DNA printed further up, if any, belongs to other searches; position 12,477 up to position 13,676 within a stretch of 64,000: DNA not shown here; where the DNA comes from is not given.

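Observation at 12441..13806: Low-GC single-gene islet encoding a PD-(D/E)xK nuclease-like protein with its own consensus promoter and terminator: a candidate solitary defence or restriction-like gene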

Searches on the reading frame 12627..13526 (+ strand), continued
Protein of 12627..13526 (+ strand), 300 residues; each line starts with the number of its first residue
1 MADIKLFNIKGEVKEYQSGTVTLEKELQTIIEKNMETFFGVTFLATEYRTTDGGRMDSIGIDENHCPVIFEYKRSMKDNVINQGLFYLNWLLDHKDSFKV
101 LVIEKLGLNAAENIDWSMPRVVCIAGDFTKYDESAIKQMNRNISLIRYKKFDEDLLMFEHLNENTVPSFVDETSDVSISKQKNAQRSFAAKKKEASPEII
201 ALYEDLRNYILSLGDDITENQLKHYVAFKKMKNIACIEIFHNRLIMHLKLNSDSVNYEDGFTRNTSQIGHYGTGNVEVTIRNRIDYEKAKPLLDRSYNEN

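Call 44: predict_structure(alignment_id=A1)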
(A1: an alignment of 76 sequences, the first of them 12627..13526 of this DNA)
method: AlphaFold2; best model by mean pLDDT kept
length: 300 residues; sequences in the alignment: 76
mean_pLDDT: 91.3   pTM: 0.84
mean pLDDT of the five models: 91.3, 91.1, 91.1, 89.9, 89.9
residues with pLDDT >= 90: 237; 70-90: 38; 50-70: 24; < 50: 1
segments of 3 or more residues with pLDDT < 50: none
pLDDT, mean of each block of 10 residues (from residue 1): 85 89 84 96 98 96 97 89 96 97 97 93 94 89 93 91 66 53 80 97 98 94 93 96 97 97 95 94 98 97
secondary structure, 60 per line:
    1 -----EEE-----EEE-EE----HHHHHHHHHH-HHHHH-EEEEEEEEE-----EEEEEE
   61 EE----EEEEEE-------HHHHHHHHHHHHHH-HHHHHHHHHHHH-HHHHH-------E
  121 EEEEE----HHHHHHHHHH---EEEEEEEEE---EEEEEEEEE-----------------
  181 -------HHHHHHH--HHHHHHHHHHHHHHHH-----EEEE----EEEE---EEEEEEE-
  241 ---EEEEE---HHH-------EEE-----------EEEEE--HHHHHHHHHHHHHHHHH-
elements in order: E6-8 E14-16 H24-33 H35-39 E41-49 E55-62 E67-72 H80-93 H95-106 H108-112 E120-125 H130-139 E143-151 E155-163 H188-194 H197-212 E218-221 E226-229 E233-239 E244-248 E262-264 E276-280 H283-299

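Call 47: fold_search(model_id=the predicted structure, library=pdb)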
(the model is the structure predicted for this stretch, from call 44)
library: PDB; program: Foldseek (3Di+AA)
matches with E <= 10: 366; with E <= 0.001: 3
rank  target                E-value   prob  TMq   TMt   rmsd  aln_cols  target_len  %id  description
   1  2vld_A                8.6e-05  1.00  0.29  0.38   7.5       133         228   19  crystal structure of a repair endonuclease from Pyrococcus abyssi (released 2009-05-19)
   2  2vld_B                2.0e-04  1.00  0.29  0.37   7.5       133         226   18  crystal structure of a repair endonuclease from Pyrococcus abyssi (released 2009-05-19)
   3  5gke_A                3.6e-04  1.00  0.25  0.31   8.8       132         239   18  Structure of EndoMS-dsDNA1 complex (released 2016-11-02)
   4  5gkj_B                1.5e-03  1.00  0.27  0.35   6.9       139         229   16  Structure of EndoMS in apo form (released 2016-11-02)
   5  8gh6_A                2.4e-03  1.00  0.25  0.10   5.7       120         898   20  Bombyx mori R2 retrotransposon initiating target-primed reverse transcription (released 2023-04-05)
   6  6g2d_B                3.5e-03  0.75  0.20  0.11  13.7       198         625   10  Citrate-induced acetyl-CoA carboxylase (ACC-Cit) filament at 5.4 A resolution (released 2018-06-13)
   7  8iby_C                5.3e-03  0.99  0.25  0.11   5.7       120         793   19  Structure of R2 with 5'ORF (released 2023-09-20)
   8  8ps5_A                6.4e-03  1.00  0.30  0.23   5.2       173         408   14  Escherichia coli SduA complex bound to DNA (released 2025-01-22)
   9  6g2d_C                7.6e-03  0.28  0.19  0.05  18.1       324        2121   11  Citrate-induced acetyl-CoA carboxylase (ACC-Cit) filament at 5.4 A resolution (released 2018-06-13)
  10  5i6g_A                1.4e-02  0.35  0.24  0.10  16.6       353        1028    9  Crystal structure of C-terminal variant 2 of Chaetomium thermophilum acetyl-CoA carboxylase (released 2016-04-20)
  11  4wac                  2.1e-02  0.20  0.12  0.08  16.9       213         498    9  Crystal Structure of TarM (released 2015-02-25)
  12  6g2d_F                2.7e-02  0.35  0.18  0.10  12.6       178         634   10  Citrate-induced acetyl-CoA carboxylase (ACC-Cit) filament at 5.4 A resolution (released 2018-06-13)
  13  8ibw_C                2.8e-02  0.94  0.25  0.10   5.5       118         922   19  Structure of R2 with 3'UTR and DNA in binding state (released 2023-09-20)
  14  3bm3_A                3.4e-02  0.82  0.22  0.25   7.2       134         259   14  Restriction endonuclease PspGI-substrate DNA complex (released 2008-09-16)
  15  8ti9_C                3.8e-02  0.93  0.28  0.41   6.1       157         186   13  CryoEM structure of octamer assembly of Shedu nuclease domain from Bacillus cereus (released 2024-07-31)
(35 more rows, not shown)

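Call 55: find_encoding_contigs(protein=P0002, flank=6000, max_places=3)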
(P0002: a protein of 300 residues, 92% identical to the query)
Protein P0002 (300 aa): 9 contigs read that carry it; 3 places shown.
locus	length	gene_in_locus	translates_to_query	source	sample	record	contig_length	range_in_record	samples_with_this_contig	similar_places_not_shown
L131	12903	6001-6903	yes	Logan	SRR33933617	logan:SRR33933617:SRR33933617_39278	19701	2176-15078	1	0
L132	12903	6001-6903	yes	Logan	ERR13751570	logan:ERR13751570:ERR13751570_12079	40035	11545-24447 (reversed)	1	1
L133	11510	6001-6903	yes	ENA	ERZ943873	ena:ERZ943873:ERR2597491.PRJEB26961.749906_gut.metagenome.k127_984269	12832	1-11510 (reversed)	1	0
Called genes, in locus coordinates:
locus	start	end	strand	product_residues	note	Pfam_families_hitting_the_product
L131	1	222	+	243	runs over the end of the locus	PF00588:SpoU_methylase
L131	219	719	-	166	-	PF03692:CxxCxxCC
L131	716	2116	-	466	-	PF00512:HisKA, PF02518:HATPase_c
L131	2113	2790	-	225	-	PF00072:Response_reg, PF00486:Trans_reg_C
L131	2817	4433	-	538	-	PF00474:SSF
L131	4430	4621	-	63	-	-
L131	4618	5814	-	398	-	PF00155:Aminotran_1_2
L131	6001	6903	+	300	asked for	PF18899:DUF5655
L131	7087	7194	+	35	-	-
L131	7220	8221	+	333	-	PF00990:GGDEF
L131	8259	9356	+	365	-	PF01497:Peripla_BP_2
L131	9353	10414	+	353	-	PF01032:FecCD, PF00950:ABC-3 (faint)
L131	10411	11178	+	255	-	PF13555:AAA_29 (faint), PF00005:ABC_tran, PF02463:SMC_N (weak), PF13304:AAA_21 (weak)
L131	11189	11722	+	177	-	PF02663:FmdE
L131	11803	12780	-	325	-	PF14238:DUF4340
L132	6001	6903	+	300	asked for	PF18899:DUF5655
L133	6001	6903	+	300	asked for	PF18899:DUF5655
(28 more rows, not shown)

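Call 56: find_encoding_contigs(protein=P0006, flank=8000, max_places=3)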
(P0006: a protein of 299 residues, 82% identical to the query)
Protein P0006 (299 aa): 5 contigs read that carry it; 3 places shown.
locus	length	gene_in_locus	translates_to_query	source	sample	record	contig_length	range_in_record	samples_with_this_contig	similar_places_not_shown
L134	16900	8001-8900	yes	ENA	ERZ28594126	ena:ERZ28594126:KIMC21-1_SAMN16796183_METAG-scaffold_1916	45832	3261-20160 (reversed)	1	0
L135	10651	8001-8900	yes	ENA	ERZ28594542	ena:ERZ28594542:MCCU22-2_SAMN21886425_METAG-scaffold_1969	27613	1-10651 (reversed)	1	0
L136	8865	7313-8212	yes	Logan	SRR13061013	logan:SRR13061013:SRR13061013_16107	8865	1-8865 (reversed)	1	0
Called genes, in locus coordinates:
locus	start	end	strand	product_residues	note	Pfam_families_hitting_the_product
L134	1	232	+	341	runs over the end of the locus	PF02463:SMC_N (weak), PF00005:ABC_tran, PF13304:AAA_21 (weak), PF08352:oligo_HPY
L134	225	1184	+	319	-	PF00005:ABC_tran, PF02463:SMC_N (faint), PF08352:oligo_HPY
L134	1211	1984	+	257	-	PF02633:Creatininase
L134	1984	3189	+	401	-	PF00202:Aminotran_3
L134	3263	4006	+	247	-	PF00392:GntR, PF07702:UTRA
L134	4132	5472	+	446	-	PF13306:LRR_5, PF13855:LRR_8 (faint), PF12799:LRR_4 (faint), PF13306:LRR_5, PF07833:Cu_amine_oxidN1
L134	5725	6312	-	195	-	PF01965:DJ-1_PfpI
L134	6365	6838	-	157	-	PF06414:Zeta_toxin (weak), PF08433:KTI12, PF13207:AAA_17, PF13238:AAA_18, PF13671:AAA_33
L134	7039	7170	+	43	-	PF12116:SpoIIID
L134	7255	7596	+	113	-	PF14198:TnpV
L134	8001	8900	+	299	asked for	PF18899:DUF5655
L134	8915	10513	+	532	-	PF12161:HsdM_N, PF02384:N6_Mtase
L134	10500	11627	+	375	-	PF01420:Methylase_S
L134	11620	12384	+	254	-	PF10137:CAP12-PCTIR_TIR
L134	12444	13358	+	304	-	PF18863:AbiJ_NTD4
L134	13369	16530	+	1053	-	PF04313:HSDR_N, PF04851:ResIII, PF18766:SWI2_SNF2, PF22679:T1R_D3-like, PF11867:T1RH-like_C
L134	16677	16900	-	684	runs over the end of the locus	-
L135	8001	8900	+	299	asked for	PF18899:DUF5655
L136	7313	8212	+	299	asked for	PF18899:DUF5655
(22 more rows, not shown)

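Call 57: find_encoding_contigs(protein=P0005, flank=8000, max_places=3)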
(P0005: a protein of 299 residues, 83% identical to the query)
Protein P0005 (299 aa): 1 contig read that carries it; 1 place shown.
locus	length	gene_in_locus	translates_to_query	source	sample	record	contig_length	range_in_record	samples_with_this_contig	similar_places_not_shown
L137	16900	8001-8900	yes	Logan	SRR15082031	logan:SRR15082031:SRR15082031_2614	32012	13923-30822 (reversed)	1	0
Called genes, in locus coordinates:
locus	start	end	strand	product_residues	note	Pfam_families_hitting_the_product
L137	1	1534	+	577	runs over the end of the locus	PF27135:HTH_TnsB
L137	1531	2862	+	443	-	PF05621:TniB, PF13401:AAA_22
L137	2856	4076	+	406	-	PF06527:TniQ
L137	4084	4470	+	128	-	-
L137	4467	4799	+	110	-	-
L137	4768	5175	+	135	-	-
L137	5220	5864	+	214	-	PF00239:Resolvase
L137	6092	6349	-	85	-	-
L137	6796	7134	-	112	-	PF24608:PDDEXK_15 (weak)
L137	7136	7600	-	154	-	-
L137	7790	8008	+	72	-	-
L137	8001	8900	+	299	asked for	PF18899:DUF5655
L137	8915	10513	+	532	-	PF12161:HsdM_N, PF02384:N6_Mtase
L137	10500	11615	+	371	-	PF01420:Methylase_S (faint)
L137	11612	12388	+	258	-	PF10137:CAP12-PCTIR_TIR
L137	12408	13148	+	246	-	PF13271:DUF4062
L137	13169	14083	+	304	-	PF18863:AbiJ_NTD4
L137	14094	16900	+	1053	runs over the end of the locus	PF04313:HSDR_N, PF04851:ResIII, PF18766:SWI2_SNF2, PF22679:T1R_D3-like, PF11867:T1RH-like_C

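Call 62: search_protein_families(library=pfam, proteins=[L045:9796-10005:+, L137:7790-8005:+, L053:9187-10011:+, L045:13594-14646:+, L134:11620-12381:+, L134:12444-13355:+, L049:11081-11842:-, L049:12064-12705:-, L049:5850-8309:-, L049:4306-5829:-], max_evalue=0.01)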
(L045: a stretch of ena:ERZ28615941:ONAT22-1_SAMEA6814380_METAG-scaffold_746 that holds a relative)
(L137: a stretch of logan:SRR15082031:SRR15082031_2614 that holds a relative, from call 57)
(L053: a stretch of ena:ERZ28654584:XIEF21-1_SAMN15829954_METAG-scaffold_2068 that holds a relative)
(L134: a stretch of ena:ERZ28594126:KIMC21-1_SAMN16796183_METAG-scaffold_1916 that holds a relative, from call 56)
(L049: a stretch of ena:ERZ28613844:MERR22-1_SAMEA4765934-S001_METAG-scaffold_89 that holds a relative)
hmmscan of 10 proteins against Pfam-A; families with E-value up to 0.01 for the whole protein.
L045:9796-10005:+ (70 aa): 0 families

L137:7790-8005:+ (72 aa): 1 family
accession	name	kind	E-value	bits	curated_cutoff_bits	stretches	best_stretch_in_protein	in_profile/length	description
PF12728.13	HTH_17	-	3.7e-06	27.5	27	1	3-42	1-39/51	Helix-turn-helix domain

L053:9187-10011:+ (275 aa): 0 families

L045:13594-14646:+ (351 aa): 1 family
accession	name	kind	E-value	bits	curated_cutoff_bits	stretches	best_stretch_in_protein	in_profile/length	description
PF04607.23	RelA_SpoT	-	1.1e-18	68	27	1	76-183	1-99/113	Region found in RelA / SpoT proteins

L134:11620-12381:+ (254 aa): 1 family
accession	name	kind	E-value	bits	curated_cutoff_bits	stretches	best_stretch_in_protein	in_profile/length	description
PF10137.14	CAP12-PCTIR_TIR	-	1e-34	119.5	24.7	1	112-227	1-115/119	CAP12/Pycsar effector protein, TIR domain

L134:12444-13355:+ (304 aa): 2 families
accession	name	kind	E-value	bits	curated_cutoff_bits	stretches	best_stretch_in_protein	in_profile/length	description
PF18863.6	AbiJ_NTD4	-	2.4e-09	38.3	34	1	3-181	2-150/152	AbiJ N-terminal domain 4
PF02171.23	Piwi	-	0.0053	16.5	28.9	1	205-266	118-180/302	Piwi domain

L049:11081-11842:- (253 aa): 1 family
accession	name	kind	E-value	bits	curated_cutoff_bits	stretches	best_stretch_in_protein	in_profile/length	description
PF05013.17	FGase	-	6.8e-31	108.6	28.9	1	9-223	4-218/219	N-formylglutamate amidohydrolase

L049:12064-12705:- (213 aa): 1 family
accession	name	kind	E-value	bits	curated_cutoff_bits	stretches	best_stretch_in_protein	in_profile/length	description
PF01930.23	Cas_Cas4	-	1.9e-08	35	22.7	1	91-206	54-158/160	Domain of unknown function DUF83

L049:5850-8309:- (819 aa): 4 families
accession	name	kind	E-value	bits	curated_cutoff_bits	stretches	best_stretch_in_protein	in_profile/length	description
PF01443.25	Viral_helicase1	-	6.9e-10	39.6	21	1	625-819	59-228/228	Viral superfamily 1 RNA helicase core domain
PF00580.27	UvrD-helicase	-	1.3e-09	38.6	23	1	168-663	2-251/271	UvrD/REP helicase N-terminal domain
PF13245.12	AAA_19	-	2.2e-06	28.4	25.1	0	621-664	87-130/134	AAA domain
PF13604.12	AAA_30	-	0.0084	16.3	27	0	167-197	2-35/191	AAA domain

L049:4306-5829:- (507 aa): 0 families

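Call 68: search_protein_families(library=pfam, proteins=[P0134, P0127, P0197, P0178, P0262, P0035, P0149, P0174, P0234, P0189], max_evalue=0.01)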
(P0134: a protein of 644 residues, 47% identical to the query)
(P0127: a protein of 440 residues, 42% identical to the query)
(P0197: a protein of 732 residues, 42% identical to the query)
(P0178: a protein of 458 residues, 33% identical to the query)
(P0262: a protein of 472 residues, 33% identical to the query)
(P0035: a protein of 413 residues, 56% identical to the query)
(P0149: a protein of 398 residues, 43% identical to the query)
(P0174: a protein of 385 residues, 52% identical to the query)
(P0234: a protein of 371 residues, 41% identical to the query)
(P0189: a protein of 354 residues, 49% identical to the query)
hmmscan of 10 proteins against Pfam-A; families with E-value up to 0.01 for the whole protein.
P0134 (644 aa): 3 families
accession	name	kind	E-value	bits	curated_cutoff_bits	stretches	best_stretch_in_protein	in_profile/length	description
PF18899.5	DUF5655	-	1.8e-11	44.5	24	1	533-642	4-107/109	Domain of unknown function (DUF5655)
PF08797.16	HIRAN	-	5.6e-09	36.1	24.7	1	66-120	20-70/96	HIRAN domain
PF01939.22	NucS_C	-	9.1e-05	22.9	24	1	369-427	11-71/124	Endonuclease NucS C-terminal domain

P0127 (440 aa): 1 family
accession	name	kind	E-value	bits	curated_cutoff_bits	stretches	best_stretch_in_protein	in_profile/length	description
PF18899.5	DUF5655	-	1.2e-25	90.1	24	2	205-309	8-108/109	Domain of unknown function (DUF5655)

P0197 (732 aa): 3 families
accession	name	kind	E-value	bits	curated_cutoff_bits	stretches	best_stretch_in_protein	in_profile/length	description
PF01425.27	Amidase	-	1.3e-60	206.2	27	3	414-593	80-276/445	Amidase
PF18899.5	DUF5655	-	1.3e-06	28.9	24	1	193-268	7-79/109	Domain of unknown function (DUF5655)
PF01939.22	NucS_C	-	0.0069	16.8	24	0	29-100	5-75/124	Endonuclease NucS C-terminal domain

P0178 (458 aa): 1 family
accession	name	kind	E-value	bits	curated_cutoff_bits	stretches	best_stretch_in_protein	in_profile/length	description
PF18899.5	DUF5655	-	1.5e-07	31.9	24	1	204-305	12-107/109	Domain of unknown function (DUF5655)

P0262 (472 aa): 1 family
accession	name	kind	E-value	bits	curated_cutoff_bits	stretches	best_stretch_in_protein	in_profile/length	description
PF01939.22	NucS_C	-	5.6e-08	33.3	24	1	46-125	25-105/124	Endonuclease NucS C-terminal domain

P0035 (413 aa): 2 families
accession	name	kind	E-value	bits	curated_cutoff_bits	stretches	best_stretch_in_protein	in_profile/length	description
PF01939.22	NucS_C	-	3.1e-14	53.5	24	2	155-208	19-73/124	Endonuclease NucS C-terminal domain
PF18899.5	DUF5655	-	6.9e-05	23.3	24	1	305-411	6-108/109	Domain of unknown function (DUF5655)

P0149 (398 aa): 1 family
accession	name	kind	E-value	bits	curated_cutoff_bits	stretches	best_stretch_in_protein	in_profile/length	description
PF18899.5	DUF5655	-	2.5e-13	50.5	24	1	286-396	5-109/109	Domain of unknown function (DUF5655)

P0174 (385 aa): 1 family
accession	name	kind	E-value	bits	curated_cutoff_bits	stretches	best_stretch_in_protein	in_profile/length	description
PF01939.22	NucS_C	-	0.00097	19.6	24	1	27-99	4-75/124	Endonuclease NucS C-terminal domain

P0234 (371 aa): 2 families
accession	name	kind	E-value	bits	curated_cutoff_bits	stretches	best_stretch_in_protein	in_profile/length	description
PF18899.5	DUF5655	-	3.9e-09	37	24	1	204-300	11-107/109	Domain of unknown function (DUF5655)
PF01939.22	NucS_C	-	0.0015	19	24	1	41-96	19-74/124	Endonuclease NucS C-terminal domain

P0189 (354 aa): 2 families
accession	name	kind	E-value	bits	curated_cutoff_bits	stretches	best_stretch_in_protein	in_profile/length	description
PF18899.5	DUF5655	-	0.00025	21.5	24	1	170-217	2-49/109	Domain of unknown function (DUF5655)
PF01939.22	NucS_C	-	0.00032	21.1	24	1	14-73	19-76/124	Endonuclease NucS C-terminal domain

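Call 75: get_annotated_region(hit=H21, flank=7000)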
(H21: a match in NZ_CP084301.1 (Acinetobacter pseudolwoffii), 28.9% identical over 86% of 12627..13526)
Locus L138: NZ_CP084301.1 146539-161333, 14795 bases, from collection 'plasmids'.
description: Acinetobacter pseudolwoffii strain XMC5X702 plasmid pXMC5X702-195k, complete sequence
organism: Acinetobacter pseudolwoffii (NCBI taxid 2053287)
taxonomy: Bacteria; Pseudomonadota; Gammaproteobacteria; Moraxellales; Moraxellaceae; Acinetobacter; Acinetobacter pseudolwoffii
host: -; source: a feces sample of chicken origin; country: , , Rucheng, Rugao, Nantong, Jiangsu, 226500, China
typing (MOB-suite, as given by PLSDB): mobilizable; relaxase MOBP
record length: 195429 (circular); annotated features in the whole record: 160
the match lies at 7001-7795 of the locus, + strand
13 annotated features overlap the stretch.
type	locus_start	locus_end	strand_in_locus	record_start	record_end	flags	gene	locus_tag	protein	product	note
CDS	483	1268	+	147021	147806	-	-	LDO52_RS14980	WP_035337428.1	ParA family protein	-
CDS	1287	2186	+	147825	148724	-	-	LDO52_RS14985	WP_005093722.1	ParB/RepB/Spo0J family partition protein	GO:0007059 - chromosome segregation [Evidence IEA]; GO:0000910 - cytokinesis [Evidence IEA]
CDS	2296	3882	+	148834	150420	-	-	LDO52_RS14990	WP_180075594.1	sensor domain-containing diguanylate cyclase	-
CDS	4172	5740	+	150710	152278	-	-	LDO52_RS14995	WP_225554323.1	type I restriction-modification system subunit M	GO:0006306 - DNA methylation [Evidence IEA]; GO:0009307 - DNA restriction-modification system [Evidence IEA]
CDS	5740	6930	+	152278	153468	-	-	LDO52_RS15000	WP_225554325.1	restriction endonuclease subunit S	-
CDS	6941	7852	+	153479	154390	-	-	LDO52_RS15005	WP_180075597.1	DUF5655 domain-containing protein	-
CDS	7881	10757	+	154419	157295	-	-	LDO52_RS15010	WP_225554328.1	type I restriction endonuclease subunit R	-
CDS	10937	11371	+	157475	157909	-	arsC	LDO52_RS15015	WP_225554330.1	arsenate reductase (glutaredoxin)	-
CDS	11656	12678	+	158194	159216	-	-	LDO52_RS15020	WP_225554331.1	permease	-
CDS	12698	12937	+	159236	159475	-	-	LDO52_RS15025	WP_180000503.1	thioredoxin family protein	-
CDS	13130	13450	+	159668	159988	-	-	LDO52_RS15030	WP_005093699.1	metalloregulator ArsR/SmtB family transcription factor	GO:0006355 - regulation of DNA-templated transcription [Evidence IEA]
CDS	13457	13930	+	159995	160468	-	-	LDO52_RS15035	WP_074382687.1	arsenate reductase ArsC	-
CDS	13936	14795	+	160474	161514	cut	arsB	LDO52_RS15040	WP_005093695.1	ACR3 family arsenite efflux transporter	-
